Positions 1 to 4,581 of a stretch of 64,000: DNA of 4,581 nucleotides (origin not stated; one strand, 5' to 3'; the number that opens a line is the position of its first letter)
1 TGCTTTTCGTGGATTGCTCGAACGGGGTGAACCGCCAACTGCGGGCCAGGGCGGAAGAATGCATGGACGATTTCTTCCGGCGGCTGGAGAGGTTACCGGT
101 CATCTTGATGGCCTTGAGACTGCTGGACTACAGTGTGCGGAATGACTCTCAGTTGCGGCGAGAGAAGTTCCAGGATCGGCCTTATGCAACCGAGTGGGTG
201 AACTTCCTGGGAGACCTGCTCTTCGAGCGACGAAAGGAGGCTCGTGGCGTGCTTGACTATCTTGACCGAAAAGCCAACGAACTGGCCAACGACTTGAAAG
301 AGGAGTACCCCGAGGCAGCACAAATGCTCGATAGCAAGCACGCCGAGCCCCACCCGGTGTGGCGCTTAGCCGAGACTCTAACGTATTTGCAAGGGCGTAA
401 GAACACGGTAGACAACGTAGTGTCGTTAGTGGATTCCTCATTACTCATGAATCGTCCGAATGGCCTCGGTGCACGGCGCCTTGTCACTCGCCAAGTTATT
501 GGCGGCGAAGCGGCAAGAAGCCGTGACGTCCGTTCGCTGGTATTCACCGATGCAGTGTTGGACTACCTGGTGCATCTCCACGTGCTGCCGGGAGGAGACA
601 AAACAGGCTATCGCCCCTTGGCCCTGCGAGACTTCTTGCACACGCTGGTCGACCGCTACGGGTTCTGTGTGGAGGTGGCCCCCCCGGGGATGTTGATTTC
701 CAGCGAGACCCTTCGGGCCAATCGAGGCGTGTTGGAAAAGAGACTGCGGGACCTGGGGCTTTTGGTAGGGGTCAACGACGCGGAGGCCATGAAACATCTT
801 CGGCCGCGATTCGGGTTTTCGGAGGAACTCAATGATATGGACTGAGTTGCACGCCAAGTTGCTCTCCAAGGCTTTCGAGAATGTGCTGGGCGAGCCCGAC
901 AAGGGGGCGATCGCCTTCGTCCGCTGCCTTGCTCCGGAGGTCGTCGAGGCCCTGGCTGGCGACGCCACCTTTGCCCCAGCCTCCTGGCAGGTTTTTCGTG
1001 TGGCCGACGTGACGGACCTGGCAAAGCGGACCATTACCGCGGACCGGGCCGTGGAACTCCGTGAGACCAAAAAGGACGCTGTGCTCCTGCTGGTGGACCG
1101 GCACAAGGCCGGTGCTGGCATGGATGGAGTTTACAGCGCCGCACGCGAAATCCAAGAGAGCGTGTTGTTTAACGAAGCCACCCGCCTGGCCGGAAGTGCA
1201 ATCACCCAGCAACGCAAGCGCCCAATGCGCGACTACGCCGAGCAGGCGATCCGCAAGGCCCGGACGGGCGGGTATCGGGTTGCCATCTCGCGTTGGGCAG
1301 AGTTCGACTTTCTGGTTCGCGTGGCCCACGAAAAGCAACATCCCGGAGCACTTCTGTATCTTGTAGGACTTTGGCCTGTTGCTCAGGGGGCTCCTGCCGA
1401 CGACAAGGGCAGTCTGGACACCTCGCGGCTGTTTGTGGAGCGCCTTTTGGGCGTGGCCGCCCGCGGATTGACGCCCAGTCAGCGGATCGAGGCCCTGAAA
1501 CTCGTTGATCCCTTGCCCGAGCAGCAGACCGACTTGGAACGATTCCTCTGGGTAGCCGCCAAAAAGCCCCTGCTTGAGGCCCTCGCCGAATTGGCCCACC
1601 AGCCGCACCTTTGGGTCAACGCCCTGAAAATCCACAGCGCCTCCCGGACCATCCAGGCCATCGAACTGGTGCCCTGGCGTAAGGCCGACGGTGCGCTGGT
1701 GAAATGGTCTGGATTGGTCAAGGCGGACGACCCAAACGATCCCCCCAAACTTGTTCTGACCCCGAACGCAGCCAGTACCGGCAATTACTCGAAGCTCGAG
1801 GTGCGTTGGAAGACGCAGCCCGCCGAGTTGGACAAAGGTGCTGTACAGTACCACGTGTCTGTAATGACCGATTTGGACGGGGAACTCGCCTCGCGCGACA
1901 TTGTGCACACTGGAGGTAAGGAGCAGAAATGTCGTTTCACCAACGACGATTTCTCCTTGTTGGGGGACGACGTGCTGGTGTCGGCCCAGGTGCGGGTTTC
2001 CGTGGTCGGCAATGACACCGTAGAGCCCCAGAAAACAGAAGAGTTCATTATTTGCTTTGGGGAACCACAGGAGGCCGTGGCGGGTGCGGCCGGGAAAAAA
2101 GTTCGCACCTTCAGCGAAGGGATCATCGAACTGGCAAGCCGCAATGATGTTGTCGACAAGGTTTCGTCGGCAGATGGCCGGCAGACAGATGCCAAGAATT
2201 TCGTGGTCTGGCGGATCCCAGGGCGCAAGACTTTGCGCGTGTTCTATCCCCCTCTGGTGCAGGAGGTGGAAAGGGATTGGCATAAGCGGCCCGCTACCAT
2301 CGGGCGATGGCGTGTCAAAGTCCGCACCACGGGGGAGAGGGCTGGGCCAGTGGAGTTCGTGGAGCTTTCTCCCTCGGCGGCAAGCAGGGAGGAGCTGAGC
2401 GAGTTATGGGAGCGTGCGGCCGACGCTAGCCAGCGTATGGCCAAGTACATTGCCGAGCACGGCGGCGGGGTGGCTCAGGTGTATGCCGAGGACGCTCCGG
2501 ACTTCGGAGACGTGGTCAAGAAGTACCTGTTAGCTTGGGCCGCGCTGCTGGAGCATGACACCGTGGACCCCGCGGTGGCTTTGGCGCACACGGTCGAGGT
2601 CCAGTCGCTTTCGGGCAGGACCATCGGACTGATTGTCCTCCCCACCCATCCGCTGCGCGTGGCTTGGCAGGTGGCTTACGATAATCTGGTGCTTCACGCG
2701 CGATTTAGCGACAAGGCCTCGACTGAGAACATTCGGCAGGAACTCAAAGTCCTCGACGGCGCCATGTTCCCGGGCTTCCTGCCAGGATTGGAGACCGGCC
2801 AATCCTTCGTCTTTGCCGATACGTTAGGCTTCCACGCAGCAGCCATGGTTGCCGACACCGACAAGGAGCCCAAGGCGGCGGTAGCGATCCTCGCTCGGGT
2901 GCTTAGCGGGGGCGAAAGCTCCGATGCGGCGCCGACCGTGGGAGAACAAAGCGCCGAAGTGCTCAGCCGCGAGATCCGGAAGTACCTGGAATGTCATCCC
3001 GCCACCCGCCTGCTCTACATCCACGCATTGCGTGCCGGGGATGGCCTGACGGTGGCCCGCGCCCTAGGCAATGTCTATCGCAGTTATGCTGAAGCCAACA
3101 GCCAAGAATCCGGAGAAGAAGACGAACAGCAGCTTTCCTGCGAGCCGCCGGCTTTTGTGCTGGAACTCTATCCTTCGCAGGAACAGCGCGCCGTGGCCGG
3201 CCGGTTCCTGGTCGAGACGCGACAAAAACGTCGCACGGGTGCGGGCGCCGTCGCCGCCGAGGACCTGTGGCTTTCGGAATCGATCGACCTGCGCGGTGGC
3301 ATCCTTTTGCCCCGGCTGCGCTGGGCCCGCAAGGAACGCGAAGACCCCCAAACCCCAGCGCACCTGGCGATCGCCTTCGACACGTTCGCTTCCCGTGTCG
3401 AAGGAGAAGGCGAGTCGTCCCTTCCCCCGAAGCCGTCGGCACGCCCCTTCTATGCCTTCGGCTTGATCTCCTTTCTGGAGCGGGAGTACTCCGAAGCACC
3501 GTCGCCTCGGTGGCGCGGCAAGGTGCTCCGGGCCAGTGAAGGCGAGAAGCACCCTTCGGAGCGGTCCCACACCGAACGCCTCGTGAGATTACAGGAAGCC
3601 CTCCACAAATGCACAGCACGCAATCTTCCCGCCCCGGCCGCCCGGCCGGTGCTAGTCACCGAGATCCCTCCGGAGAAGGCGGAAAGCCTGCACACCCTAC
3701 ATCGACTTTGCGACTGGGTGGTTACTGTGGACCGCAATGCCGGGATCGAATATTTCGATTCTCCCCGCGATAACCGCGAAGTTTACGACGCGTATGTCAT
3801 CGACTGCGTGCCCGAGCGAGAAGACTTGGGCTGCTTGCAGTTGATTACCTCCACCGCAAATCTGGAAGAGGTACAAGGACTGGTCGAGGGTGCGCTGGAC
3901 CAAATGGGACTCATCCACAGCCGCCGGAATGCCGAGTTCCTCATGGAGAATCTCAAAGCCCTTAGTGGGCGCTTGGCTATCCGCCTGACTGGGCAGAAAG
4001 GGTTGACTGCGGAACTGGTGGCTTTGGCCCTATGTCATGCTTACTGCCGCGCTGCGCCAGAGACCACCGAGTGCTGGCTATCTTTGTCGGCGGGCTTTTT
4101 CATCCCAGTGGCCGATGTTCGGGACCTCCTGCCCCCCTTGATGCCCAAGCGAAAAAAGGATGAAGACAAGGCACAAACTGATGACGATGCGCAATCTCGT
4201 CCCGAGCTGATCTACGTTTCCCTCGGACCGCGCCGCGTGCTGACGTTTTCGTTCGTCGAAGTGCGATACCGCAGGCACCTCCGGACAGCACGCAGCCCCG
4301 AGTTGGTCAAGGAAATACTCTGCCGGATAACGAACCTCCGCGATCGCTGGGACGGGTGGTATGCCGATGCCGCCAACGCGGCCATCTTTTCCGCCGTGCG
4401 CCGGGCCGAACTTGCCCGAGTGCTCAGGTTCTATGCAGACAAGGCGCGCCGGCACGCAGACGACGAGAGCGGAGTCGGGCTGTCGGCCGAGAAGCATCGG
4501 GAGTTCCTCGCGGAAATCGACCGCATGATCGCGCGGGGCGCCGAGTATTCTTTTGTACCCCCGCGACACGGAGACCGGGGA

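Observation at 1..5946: Coupled two-gene module ending in a 1704-aa HerA/FtsK-type ATPase: candidate DptG/DptH-like or novel defence system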

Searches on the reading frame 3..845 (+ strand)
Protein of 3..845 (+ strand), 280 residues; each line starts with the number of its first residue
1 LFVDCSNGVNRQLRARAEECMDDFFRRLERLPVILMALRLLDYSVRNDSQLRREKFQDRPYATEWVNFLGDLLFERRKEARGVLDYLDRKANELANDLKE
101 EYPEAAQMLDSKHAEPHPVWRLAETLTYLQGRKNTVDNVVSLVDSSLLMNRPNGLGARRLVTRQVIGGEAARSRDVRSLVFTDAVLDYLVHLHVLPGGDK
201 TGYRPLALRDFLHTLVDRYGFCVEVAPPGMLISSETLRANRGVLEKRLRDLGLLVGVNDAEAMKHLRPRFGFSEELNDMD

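Call 5: search_protein_families(library=ncbifam, proteins=[window:3-845:+], max_evalue=0.01)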
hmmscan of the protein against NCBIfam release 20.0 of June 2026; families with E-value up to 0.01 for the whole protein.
window:3-845:+ (280 aa): 1 family
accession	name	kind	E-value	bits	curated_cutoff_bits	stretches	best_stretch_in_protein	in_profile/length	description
NF047733.1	antiphage_MADS7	equivalog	1.7e-21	76.9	410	1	1-270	270-529/529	methylation-associated defense system protein MAD7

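Call 6: search_protein_families(library=padloc, proteins=[window:3-845:+], max_evalue=0.01)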
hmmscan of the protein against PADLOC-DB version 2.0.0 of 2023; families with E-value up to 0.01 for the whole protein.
window:3-845:+ (280 aa): 3 families
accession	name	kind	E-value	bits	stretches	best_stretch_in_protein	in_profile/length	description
PDLC04139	mad7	-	5.7e-07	26.9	1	172-264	399-500/504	mads_7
PDLC02799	SspG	-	0.00074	16.6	1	205-260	430-490/498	SspG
PDLC02802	SspG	-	0.0081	13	0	204-262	450-513/519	SspG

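Call 7: search_protein_families(library=pfam, proteins=[window:3-845:+], max_evalue=0.01)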
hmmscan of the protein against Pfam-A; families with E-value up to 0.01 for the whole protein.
window:3-845:+ (280 aa): 0 families

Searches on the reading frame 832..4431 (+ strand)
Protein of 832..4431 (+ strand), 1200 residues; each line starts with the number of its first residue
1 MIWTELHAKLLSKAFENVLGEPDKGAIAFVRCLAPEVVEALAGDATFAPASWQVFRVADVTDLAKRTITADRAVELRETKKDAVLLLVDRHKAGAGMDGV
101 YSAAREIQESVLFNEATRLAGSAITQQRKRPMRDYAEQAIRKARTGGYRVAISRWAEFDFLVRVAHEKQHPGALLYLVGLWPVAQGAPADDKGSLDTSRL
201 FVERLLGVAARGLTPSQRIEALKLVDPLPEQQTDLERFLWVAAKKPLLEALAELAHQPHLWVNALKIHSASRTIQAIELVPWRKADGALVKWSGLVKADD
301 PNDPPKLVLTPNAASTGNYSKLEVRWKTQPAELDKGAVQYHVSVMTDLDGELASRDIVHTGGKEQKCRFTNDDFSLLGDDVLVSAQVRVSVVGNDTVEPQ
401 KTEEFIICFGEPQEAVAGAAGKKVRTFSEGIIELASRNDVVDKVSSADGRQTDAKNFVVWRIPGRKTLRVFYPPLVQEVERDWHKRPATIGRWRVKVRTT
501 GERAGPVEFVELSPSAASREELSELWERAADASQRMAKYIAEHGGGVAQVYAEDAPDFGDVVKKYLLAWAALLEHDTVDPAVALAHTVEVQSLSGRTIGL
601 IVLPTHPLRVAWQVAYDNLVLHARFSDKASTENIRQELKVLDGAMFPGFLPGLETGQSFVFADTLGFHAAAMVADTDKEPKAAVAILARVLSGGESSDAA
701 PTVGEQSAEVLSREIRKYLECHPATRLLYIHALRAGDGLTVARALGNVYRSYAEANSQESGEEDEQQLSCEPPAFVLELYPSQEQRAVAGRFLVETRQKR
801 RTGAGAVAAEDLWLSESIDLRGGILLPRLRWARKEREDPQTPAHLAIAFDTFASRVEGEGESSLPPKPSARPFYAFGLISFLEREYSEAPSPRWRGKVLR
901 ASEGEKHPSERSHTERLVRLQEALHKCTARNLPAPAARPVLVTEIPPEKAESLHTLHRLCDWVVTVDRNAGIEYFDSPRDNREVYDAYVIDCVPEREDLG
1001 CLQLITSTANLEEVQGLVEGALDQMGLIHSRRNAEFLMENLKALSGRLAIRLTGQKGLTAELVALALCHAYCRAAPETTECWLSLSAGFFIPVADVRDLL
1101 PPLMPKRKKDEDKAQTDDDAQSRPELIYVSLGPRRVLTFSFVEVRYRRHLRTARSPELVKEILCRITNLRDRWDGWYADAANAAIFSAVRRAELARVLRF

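Call 44: predict_structure(alignment_id=A1)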
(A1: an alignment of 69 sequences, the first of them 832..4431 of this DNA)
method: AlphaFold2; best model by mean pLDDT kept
length: 1200 residues; sequences in the alignment: 69
mean_pLDDT: 63.7   pTM: 0.44
mean pLDDT of the five models: 63.7, 63.7, 61.2, 61.2, 58.7
residues with pLDDT >= 90: 63; 70-90: 466; 50-70: 335; < 50: 336
segments of 3 or more residues with pLDDT < 50: 412-429, 638-645, 694-705, 758-769, 804-807, 831-837, 862-894, 904-910, 968-1086, 1089-1130, 1132-1170, 1172-1200
pLDDT, mean of each block of 10 residues (from residue 1): 86 89 84 81 86 89 88 79 87 76 79 89 86 86 64 83 89 89 70 76 77 77 78 87 81 86 71 71 67 70 79 71 81 70 77 79 82 68 80 71 81 32 41 59 60 60 57 80 83 85 85 73 86 87 65 66 86 85 91 88 83 64 61 53 55 83 65 72 71 49 53 70 66 62 75 57 40 71 55 61 50 58 56 43 63 60 43 28 40 49 48 63 79 65 61 60 53 37 28 27 29 42 40 38 31 29 34 40 47 42 32 30 41 36 30 39 44 44 39 30
secondary structure, 60 per line:
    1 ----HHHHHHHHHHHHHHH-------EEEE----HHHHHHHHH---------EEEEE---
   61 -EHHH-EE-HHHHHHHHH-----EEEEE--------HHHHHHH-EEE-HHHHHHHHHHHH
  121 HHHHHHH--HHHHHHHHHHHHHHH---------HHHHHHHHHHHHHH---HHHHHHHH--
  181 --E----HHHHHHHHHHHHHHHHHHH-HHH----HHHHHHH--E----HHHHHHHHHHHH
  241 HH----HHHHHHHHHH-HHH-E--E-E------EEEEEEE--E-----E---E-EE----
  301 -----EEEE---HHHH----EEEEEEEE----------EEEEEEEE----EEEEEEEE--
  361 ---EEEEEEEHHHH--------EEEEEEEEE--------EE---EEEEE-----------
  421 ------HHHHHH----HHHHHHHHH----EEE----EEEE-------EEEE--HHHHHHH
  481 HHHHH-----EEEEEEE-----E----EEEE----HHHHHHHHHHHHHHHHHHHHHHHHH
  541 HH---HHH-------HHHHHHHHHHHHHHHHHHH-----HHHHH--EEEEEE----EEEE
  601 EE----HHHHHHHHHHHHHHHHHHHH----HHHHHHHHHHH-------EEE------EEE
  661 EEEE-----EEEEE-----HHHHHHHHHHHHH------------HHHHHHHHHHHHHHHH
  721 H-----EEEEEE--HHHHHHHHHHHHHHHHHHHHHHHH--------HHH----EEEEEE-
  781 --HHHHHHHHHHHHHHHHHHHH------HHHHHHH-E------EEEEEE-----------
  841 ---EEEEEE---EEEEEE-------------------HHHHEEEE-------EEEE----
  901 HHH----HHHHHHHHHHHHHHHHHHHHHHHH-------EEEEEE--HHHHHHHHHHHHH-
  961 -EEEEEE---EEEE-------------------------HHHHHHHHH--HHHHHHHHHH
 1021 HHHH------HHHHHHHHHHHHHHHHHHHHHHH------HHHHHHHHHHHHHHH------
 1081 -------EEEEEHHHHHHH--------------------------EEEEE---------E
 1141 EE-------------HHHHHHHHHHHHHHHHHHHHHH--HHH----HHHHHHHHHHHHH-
elements in order (helices of 4 or more, strands of 3 or more residues): H5-19 E27-30 H35-43 E53-57 H70-78 E84-88 H97-103 E105-107 H109-127 H130-144 H154-167 H171-178 H188-206 H215-221 H229-242 H247-256 E274-280 E306-309 H313-316 E321-328 E339-346 E351-358 E364-370 H371-374 E383-391 E405-409 H427-432 H437-445 E450-452 E457-460 E468-471 H474-485 E491-497 E508-511 H516-542 H556-574 H580-584 E587-592 E597-602 H607-626 H631-641 E649-651 E658-664 E670-674 H680-692 H705-721 E727-732 H735-758 E774-779 H783-802 H809-815 E824-829 E844-849 E853-858 H878-881 E882-885 E893-896 H908-931 E939-944 H947-959 E962-967 E971-974 H1000-1008 H1011-1024 H1031-1053 H1060-1074 E1088-1092 H1093-1099 E1126-1130 E1140-1142 H1156-1177 H1187-1199

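Call 64: search_protein_representatives(protein=window:832-4431:+)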
Query: 1200 residues. Proteins with E-value up to 0.001 (for the whole library): 858; up to 1e-10: 644; up to 1e-30: 258. The best 150 are listed.
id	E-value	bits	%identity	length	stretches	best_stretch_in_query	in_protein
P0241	0.0e+00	1328.7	56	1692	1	1-1200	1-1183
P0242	0.0e+00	1210.5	51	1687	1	1-1200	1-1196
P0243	0.0e+00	1168.5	52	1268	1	1-1200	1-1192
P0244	0.0e+00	1151.3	50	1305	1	4-1200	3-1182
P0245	0.0e+00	1127.1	52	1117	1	200-1200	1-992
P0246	0.0e+00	1032.5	48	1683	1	1-1200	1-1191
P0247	0.0e+00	1031.1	47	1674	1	3-1200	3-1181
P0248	3.8e-283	958.8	43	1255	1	5-1200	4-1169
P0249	5.3e-267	905.3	42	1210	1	6-1200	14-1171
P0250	3.6e-265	899.3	42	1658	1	3-1200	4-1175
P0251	8.0e-264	894.8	45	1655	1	9-1200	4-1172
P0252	5.8e-261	885.3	53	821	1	1-817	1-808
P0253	3.6e-254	862.8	45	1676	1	4-1200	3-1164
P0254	7.7e-252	855.1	42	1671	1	7-1200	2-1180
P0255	3.3e-250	849.7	42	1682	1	2-1200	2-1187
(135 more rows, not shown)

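Call 83: fold_search(model_id=the predicted structure, library=pdb)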
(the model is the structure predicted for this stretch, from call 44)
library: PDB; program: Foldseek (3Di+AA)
matches with E <= 10: 1461; with E <= 0.001: 6
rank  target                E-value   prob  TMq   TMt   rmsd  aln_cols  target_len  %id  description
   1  8r09_B                3.6e-05  0.63  0.09  0.08  26.0      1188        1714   10  Cryo-EM structure of the cross-exon pre-B+5'ss+ATPgammaS complex (released 2024-05-22)
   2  8bc8_B                9.6e-05  0.60  0.10  0.09  26.0      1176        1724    8  Human Brr2 Helicase Region in complex with C-tail deleted Jab1 and compound 18 (released 2023-03-08)
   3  5m5p_A                1.6e-04  0.98  0.10  0.07  20.8       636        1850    8  S. cerevisiae spliceosomal helicase Brr2 (271-end) in complex with the Jab/MPN domain of S. cerevisiae Prp8 (released 2016-12-07)
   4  5m5p_C                3.5e-04  0.96  0.10  0.07  19.0       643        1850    8  S. cerevisiae spliceosomal helicase Brr2 (271-end) in complex with the Jab/MPN domain of S. cerevisiae Prp8 (released 2016-12-07)
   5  5o9z_C                5.2e-04  0.89  0.10  0.07  21.2       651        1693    7  Cryo-EM structure of a pre-catalytic human spliceosome primed for activation (B complex) (released 2017-08-16)
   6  8r0a_B                5.4e-04  0.38  0.09  0.07  25.7      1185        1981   10  Cryo-EM structure of the cross-exon pre-B+5'ss complex (released 2024-05-22)
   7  8gul_A                1.7e-03  1.00  0.07  0.15   8.8       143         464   12  Chitin-active AA10 LPMO (GbpA) complexed with Cu(II) from Vibrio campbellii (released 2023-06-21)
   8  2j7l                  2.7e-03  1.00  0.06  0.27   5.6       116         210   12  E. coli P Pilus chaperone PapD in complex with a pilus biogenesis inhibitor, pilicide 2c (released 2006-11-01)
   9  1qpp_A                4.2e-03  0.99  0.06  0.26   5.7       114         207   11  CRYSTAL STRUCTURES OF SELF CAPPING PAPD CHAPERONE HOMODIMERS (released 1999-07-07)
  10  8yjb_G                4.4e-03  0.69  0.10  0.12  21.0       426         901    9  Cryo-EM structure of the human DSS1-INTAC complex (released 2025-03-05)
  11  3jcr_C                4.4e-03  0.63  0.09  0.07  21.1       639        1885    8  3D structure determination of the human*U4/U6.U5* tri-snRNP complex (released 2016-03-09)
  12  4dkt_A                5.3e-03  0.69  0.06  0.10  13.7       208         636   12  Crystal structure of human peptidylarginine deiminase 4 in complex with N-acetyl-L-threonyl-L-alpha-aspartyl-N5-[(1E)- (released 2012-02-29)
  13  3b1u                  5.9e-03  0.60  0.06  0.10  14.3       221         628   11  Crystal structure of human peptidylarginine deiminase 4 in complex with o-F-amidine (released 2011-10-26)
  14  2xwx_A                6.8e-03  1.00  0.06  0.16   3.5        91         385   14  Vibrio cholerae colonization factor GbpA crystal structure (released 2011-11-16)
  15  2dey_X                7.5e-03  0.60  0.06  0.10  13.7       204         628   11  Crystal structure of human peptidylarginine deiminase 4 in complex with histone H4 N-terminal tail including Arg3 (released 2006-04-11)
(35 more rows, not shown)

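Call 93: search_solved_structures(query=A1, max_evalue=1)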
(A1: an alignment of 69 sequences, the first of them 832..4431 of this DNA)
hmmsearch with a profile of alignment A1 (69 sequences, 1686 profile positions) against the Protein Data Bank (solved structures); distinct sequences matched with E-value up to 1: 28.
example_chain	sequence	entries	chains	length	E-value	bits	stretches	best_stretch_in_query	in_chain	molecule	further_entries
7es4_A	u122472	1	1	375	9e-10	39.4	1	1342-1677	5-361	DNA phosphorothioation-dependent restriction protein DptH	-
8xau_A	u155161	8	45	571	1.1e-05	25.9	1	1578-1647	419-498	ATP-binding protein | HerA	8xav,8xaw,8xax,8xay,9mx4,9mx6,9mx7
8ziq_M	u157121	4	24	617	2e-05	25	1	1591-1646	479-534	HerA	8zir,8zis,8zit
9c1m_M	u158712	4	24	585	3.7e-05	24.1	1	1593-1649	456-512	ATP-binding protein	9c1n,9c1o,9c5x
5i9g_C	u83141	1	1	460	8.2e-05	23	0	1367-1405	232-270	pentatricopeptide repeat protein dPPR-U8C2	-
5i9d_A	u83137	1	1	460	0.00013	22.3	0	1367-1405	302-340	pentatricopeptide repeat protein dPPR-U8A2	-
5i9f_A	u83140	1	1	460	0.00018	21.8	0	1366-1405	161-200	pentatricopeptide repeat protein dPPR-U10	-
5i9h_A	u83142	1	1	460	0.00025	21.4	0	1367-1405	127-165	pentatricopeptide repeat protein dPPR-U8G2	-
8j4u_M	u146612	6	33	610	0.00032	21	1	1545-1684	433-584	Nucleoside triphosphate hydrolase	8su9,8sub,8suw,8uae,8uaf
4d2i_A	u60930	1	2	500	0.0014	18.9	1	1598-1646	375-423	HERA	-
8yho_A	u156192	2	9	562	0.0042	17.3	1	1551-1642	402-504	DUF87 domain-containing protein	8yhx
8wet_A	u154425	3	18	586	0.0066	16.7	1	1580-1647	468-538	TdpA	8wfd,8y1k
6een_D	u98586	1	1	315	0.013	15.7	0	1367-1405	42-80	Designer Pentatricopeptide Protein dPPR10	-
9dls_A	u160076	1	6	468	0.017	15.3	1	1357-1421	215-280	Replicative DNA helicase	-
6t66_A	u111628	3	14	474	0.018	15.2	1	1357-1421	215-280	Replicative DNA helicase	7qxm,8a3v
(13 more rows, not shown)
